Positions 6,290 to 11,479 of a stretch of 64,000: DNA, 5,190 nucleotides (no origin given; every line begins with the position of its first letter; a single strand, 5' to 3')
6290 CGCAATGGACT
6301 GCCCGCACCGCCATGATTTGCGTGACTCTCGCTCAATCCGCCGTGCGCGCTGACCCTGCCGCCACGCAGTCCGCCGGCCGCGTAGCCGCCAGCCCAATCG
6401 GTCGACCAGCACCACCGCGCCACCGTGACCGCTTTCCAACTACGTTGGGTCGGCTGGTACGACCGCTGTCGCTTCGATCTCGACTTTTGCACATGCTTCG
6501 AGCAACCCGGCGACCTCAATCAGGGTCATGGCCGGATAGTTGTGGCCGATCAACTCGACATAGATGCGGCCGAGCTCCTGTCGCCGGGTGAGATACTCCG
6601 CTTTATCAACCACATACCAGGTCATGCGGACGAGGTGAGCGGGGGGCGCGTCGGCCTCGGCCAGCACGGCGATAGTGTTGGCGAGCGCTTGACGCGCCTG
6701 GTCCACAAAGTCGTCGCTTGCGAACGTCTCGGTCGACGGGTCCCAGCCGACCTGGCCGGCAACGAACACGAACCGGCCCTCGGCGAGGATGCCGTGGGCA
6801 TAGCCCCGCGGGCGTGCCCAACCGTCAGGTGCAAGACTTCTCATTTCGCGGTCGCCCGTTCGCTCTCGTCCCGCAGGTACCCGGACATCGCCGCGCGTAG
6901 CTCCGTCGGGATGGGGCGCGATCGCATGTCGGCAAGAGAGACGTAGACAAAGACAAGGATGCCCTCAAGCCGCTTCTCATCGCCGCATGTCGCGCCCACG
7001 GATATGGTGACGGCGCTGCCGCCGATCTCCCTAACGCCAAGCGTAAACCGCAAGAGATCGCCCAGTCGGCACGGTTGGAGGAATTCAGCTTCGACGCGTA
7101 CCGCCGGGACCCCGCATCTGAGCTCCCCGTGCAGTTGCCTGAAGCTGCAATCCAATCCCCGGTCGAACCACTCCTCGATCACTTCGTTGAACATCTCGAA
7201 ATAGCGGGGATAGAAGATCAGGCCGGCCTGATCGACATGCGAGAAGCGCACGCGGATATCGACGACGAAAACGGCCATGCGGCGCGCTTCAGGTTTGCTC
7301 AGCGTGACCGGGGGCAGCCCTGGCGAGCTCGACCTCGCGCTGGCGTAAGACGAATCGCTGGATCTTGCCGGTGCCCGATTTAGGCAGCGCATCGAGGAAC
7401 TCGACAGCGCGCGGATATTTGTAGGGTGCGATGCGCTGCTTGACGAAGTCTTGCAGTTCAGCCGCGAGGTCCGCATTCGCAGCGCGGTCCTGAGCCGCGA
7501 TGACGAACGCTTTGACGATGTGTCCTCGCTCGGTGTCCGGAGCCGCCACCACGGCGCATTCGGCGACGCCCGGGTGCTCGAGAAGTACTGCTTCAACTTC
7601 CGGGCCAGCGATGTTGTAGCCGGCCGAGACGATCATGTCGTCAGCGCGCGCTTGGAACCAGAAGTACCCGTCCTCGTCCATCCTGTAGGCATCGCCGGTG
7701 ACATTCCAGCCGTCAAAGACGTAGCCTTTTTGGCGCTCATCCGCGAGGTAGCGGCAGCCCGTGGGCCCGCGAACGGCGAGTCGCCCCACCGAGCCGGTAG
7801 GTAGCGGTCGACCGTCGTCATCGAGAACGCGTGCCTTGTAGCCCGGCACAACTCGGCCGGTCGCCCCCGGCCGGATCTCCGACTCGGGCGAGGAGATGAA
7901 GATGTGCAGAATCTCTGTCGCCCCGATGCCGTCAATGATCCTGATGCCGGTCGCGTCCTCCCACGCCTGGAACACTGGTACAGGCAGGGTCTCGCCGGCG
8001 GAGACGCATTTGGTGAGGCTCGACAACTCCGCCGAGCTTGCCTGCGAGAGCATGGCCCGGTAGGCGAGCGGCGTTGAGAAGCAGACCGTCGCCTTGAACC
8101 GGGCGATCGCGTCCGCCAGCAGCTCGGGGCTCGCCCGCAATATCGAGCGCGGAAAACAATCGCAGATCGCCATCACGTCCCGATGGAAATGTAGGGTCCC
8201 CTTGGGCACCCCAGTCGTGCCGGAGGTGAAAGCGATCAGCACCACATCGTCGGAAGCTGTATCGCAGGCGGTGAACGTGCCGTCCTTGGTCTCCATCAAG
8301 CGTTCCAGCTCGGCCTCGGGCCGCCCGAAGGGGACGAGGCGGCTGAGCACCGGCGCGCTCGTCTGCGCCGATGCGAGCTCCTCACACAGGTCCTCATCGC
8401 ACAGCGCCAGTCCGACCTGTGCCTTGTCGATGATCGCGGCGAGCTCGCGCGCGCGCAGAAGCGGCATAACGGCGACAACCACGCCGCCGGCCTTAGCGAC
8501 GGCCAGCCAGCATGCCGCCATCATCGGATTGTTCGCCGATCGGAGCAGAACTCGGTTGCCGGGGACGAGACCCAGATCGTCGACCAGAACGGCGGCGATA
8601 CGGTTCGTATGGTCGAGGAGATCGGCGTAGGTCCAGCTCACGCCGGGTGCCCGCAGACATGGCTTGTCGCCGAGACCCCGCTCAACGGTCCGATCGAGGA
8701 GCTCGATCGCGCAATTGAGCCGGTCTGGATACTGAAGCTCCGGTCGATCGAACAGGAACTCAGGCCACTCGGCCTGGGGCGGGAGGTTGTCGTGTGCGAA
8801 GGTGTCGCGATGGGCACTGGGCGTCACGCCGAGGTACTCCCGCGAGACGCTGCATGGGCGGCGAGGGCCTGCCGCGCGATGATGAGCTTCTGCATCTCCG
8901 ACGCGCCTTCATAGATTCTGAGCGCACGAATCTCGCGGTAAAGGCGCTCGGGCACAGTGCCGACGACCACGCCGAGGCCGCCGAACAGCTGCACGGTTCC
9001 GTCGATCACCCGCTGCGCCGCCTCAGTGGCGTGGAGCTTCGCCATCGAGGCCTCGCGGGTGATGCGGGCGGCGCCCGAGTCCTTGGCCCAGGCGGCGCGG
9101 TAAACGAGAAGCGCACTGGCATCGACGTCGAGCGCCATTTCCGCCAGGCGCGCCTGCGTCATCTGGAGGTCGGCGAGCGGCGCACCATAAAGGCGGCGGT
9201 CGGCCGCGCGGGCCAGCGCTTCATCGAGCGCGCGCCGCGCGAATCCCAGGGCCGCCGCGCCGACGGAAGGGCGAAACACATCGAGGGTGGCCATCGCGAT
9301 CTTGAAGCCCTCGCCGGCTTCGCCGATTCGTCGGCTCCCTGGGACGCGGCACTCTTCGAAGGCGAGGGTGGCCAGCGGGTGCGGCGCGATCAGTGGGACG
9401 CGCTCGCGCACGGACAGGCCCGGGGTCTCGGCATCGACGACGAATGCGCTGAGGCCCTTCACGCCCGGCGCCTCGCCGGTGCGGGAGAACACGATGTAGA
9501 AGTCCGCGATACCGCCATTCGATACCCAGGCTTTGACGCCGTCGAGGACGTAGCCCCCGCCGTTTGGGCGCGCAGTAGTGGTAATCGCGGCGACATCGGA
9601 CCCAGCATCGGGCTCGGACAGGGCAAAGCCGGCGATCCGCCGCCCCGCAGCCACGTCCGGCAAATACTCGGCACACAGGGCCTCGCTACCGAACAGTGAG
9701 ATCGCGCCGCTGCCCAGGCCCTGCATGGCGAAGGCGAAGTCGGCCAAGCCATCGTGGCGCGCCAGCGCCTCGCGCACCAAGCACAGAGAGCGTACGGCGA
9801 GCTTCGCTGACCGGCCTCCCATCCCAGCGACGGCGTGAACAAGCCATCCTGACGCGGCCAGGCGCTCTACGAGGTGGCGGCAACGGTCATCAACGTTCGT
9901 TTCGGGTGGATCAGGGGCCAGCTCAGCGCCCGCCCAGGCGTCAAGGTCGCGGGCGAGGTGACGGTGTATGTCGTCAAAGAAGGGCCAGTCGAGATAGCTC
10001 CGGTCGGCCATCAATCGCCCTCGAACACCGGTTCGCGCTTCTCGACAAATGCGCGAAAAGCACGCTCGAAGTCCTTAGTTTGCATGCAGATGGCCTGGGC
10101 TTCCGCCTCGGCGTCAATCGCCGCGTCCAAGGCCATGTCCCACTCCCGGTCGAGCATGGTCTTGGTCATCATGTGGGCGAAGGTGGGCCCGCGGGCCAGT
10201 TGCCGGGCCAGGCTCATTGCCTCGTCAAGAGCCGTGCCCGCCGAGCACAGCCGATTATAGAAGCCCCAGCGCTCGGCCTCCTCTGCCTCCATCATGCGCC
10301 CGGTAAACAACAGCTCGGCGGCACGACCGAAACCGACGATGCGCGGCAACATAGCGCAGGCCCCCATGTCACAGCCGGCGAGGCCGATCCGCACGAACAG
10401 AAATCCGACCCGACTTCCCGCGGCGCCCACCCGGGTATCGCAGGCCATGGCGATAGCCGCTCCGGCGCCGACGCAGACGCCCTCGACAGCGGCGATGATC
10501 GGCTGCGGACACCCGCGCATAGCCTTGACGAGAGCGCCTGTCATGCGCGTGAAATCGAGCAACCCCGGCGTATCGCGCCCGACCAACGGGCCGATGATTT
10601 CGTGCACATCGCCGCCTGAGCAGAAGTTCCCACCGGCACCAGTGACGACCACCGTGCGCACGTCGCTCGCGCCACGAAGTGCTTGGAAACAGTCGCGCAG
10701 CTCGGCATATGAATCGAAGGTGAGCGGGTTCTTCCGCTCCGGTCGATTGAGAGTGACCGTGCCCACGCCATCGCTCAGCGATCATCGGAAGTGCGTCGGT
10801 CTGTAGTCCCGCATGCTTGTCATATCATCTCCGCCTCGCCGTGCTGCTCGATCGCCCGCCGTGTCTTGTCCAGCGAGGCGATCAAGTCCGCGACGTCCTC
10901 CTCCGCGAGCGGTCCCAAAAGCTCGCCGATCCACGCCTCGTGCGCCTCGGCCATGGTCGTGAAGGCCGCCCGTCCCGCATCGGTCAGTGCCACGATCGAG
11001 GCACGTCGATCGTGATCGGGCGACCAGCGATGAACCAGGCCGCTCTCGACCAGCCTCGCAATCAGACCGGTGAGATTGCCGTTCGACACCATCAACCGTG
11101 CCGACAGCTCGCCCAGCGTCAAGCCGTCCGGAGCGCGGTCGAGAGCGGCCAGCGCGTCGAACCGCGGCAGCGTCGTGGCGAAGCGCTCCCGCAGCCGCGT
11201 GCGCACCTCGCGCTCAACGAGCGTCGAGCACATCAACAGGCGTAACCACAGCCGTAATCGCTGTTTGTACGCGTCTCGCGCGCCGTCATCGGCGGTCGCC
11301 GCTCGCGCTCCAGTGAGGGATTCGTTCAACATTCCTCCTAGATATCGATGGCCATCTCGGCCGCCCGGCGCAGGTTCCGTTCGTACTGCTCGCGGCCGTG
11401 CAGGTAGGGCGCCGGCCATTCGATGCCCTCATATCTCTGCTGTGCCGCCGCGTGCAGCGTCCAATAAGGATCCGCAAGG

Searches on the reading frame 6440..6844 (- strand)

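Call 30: search_protein_families(library=pfam, proteins=[window:6440-6844:-], max_evalue=0.00001)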
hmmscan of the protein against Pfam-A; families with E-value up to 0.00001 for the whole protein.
window:6440-6844:- (134 aa): 1 family
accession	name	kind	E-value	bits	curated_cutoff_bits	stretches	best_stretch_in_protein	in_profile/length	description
PF01042.26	Ribonuc_L-PSP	-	1.5e-22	80.3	27.3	1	14-129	10-121/121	Endoribonuclease L-PSP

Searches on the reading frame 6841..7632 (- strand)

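Call 30: search_protein_families(library=pfam, proteins=[window:6841-7632:-], max_evalue=0.00001)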
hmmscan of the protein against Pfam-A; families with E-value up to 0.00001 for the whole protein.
window:6841-7632:- (263 aa): 1 family
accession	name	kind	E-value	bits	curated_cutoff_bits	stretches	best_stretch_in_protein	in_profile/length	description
PF13279.12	4HBT_2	-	2.1e-07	31.9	25.5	1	128-248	1-121/122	Thioesterase-like superfamily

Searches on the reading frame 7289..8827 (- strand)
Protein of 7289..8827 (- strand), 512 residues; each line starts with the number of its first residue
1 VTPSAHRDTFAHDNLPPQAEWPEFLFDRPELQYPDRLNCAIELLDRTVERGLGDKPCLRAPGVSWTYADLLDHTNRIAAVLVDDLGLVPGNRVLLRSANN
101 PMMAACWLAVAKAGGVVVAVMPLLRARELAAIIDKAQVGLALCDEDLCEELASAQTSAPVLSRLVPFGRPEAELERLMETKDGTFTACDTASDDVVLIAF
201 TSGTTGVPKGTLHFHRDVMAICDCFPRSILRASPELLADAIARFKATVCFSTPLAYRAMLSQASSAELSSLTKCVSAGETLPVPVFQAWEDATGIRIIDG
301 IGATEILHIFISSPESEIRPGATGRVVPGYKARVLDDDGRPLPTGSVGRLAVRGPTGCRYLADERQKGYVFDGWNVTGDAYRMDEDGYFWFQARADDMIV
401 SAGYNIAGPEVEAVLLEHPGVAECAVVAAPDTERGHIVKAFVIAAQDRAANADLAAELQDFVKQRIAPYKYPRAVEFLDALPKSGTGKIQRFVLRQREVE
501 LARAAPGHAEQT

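Call 31: search_protein_families(library=ncbifam, proteins=[window:7289-8827:-], max_evalue=1e-10)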
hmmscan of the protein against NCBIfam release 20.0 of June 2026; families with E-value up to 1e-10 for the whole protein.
window:7289-8827:- (512 aa): 90 families (the best 25 are shown)
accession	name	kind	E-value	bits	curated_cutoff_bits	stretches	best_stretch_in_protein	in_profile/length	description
TIGR02262.1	benz_CoA_lig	subfamily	1.9e-92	310.6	375.25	2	231-496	238-507/508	benzoate-CoA ligase family protein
NF047394.1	AcylCoAsynMbcS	equivalog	1.3e-88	297.9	850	2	239-500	255-522/525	acyl-CoA synthetase MbcS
NF004837.0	PRK06187.1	subfamily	2.5e-82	276.9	476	2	233-498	248-522/531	long-chain-fatty-acid--CoA ligase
NF003313.0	PRK04319.1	equivalog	1.3e-76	258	729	2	234-502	288-565/574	acetate--CoA ligase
NF053567.1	HBDA_AROS1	equivalog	2.8e-73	247.1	1000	2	233-496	249-517/523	3-hydroxybenzoate--CoA ligase HbdA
NF006181.0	PRK08314.1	subfamily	1.8e-70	237.8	705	2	235-501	283-557/563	long-chain-fatty-acid--CoA ligase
NF006182.0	PRK08316.1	subfamily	1.9e-69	234.5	663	2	231-499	246-518/523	fatty acyl-CoA synthetase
NF004114.0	PRK05605.1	equivalog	5.6e-60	203.2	766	1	234-497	301-568/575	long-chain-fatty-acid--CoA ligase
NF005702.0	PRK07514.1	subfamily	2.4e-59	201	558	2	245-499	244-501/506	malonyl-CoA synthase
NF006572.0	PRK09088.1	equivalog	3.4e-59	200.8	696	2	264-497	252-486/491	acyl-CoA synthetase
NF004229.0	PRK05677.1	subfamily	2.6e-58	197.8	879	1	263-500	320-557/563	long-chain-fatty-acid--CoA ligase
NF004808.0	PRK06155.1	equivalog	4.4e-58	196.9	722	2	238-499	261-523/542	ATP-dependent acyl-CoA ligase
NF005858.0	PRK07787.1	subfamily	3.2e-56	190.7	575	1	230-495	203-469/471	acyl-CoA synthetase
NF004822.0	PRK06178.1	equivalog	4.8e-55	187.2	782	2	239-497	297-566/571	acyl-CoA synthetase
NF005714.0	PRK07529.1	subfamily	7.4e-55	186.4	632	1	241-501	309-579/640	acyl-CoA synthetase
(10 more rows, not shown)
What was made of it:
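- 7289..8827 (-): Benzoate-CoA-ligase-family gene of the same operon, with its own 108-nt in-frame deletion (36 aa, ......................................). The deletion lies between two copies of the 7-nt direct repeat GCGGGCG; the retained copy is at 8132-8138. The TIGR02262 score of 310.6 is below the 375.25 cut-off and the match is split into 2 stretches (call 31).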

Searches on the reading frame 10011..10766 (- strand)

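Call 4: search_protein_families(library=ncbifam, proteins=[window:10011-10766:-])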
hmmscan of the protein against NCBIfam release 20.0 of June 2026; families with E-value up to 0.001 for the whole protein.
window:10011-10766:- (251 aa): 72 families (the best 25 are shown)
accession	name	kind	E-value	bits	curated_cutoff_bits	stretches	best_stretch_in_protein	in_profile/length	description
NF006107.0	PRK08258.1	equivalog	1.8e-133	444.1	330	1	2-251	28-277/277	enoyl-CoA hydratase family protein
NF006699.0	PRK09245.1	subfamily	1.5e-55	188.3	354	1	3-250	15-265/266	crotonase/enoyl-CoA hydratase family protein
NF051848.1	EnCoAHydtEchA19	equivalog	1.1e-49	169.3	400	1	3-250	12-257/258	enoyl-CoA hydratase EchA19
NF046063.1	oxepin_alt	equivalog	1.7e-49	168.6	300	1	4-246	13-253/254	oxepin-CoA hydrolase, alternative type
TIGR02280.1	PaaB1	equivalog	1e-46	159.5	345.15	1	3-250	11-255/256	2-(1,2-epoxy-1,2-dihydrophenyl)acetyl-CoA isomerase PaaG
NF006007.0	PRK08138.1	subfamily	1e-45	156.1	355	1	3-250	20-260/261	enoyl-CoA hydratase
NF005700.0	PRK07511.1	subfamily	1.2e-45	156.2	274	1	4-249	16-259/260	enoyl-CoA hydratase family protein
NF004794.0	PRK06142.1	equivalog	2.4e-44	152.1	308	1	3-250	18-272/273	crotonase/enoyl-CoA hydratase family protein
NF004796.0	PRK06144.1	subfamily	5.5e-44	150.6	272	1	3-250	20-261/262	enoyl-CoA hydratase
NF004857.0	PRK06210.1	equivalog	6.8e-44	150.3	341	1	3-250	21-274/275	enoyl-CoA hydratase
NF004635.0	PRK05981.1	equivalog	8.3e-44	150.1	351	1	2-250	15-265/266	enoyl-CoA hydratase/isomerase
NF004475.0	PRK05809.1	subfamily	1.2e-43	149.5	394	1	2-249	15-258/260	short-chain-enoyl-CoA hydratase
NF006109.0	PRK08260.1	subfamily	3.8e-43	147.8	320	1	3-250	16-277/296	enoyl-CoA hydratase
NF005802.0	PRK07657.1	equivalog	1.1e-42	146.4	363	1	2-250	15-259/260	enoyl-CoA hydratase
NF004781.0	PRK06127.1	subfamily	5.8e-42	144.2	291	1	2-250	22-268/269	enoyl-CoA hydratase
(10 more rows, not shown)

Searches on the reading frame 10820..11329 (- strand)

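Call 4: search_protein_families(library=ncbifam, proteins=[window:10820-11329:-])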
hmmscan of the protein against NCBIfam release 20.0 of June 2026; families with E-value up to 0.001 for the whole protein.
window:10820-11329:- (169 aa): 12 families
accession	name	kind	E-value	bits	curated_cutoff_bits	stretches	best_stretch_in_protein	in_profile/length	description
NF052438.1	TransRegRv0880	equivalog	1.3e-13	51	220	1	37-154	18-133/143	Rv0880 family HTH-type transcriptional regulator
NF045593.1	bilirub_TF_BilQ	equivalog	2.1e-11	43.7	125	1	69-156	44-131/135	bilirubin utilization transcriptional regulator BilQ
NF041230.1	BagL_FevM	exception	6.2e-09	36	230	1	53-153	39-138/145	MarR family transcriptional regulator BagL/FevM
TIGR02337.1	HpaR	equivalog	1.7e-08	34.4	121.2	1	70-153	43-126/130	homoprotocatechuate degradation operon regulator HpaR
NF050133.1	TransRegFabT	equivalog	1.6e-07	31.7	200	1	71-158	45-132/138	fatty acid biosynthesis transcriptional regulator FabT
NF053777.1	Saro0803TransReg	equivalog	1.8e-06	27.7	200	1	69-153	51-135/140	Saro_0803 family transcriptional regulator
NF052638.1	TransRegOhrRVib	equivalog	2.5e-06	27.2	200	1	67-122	49-104/141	transcriptional regulator OhrR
NF047395.1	TransRegLtdR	equivalog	5.1e-06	26.3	250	1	57-158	53-156/166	transcriptional regulator LdtR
NF008565.1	PRK11512.1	equivalog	1.2e-05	25.4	240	1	56-154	42-136/144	multiple antibiotic resistance transcriptional regulator MarR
NF002926.0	PRK03573.1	equivalog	2e-05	24.5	120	1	61-161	38-138/144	transcriptional regulator SlyA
NF008122.0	PRK10870.1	equivalog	0.00014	21.6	157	1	23-149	26-151/176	transcriptional repressor MprA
TIGR04472.1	reg_rSAM_mob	hypoth_equivalog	0.00057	19.9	240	1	68-162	44-138/141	radical SAM mobile pair system MarR family transcriptional regulator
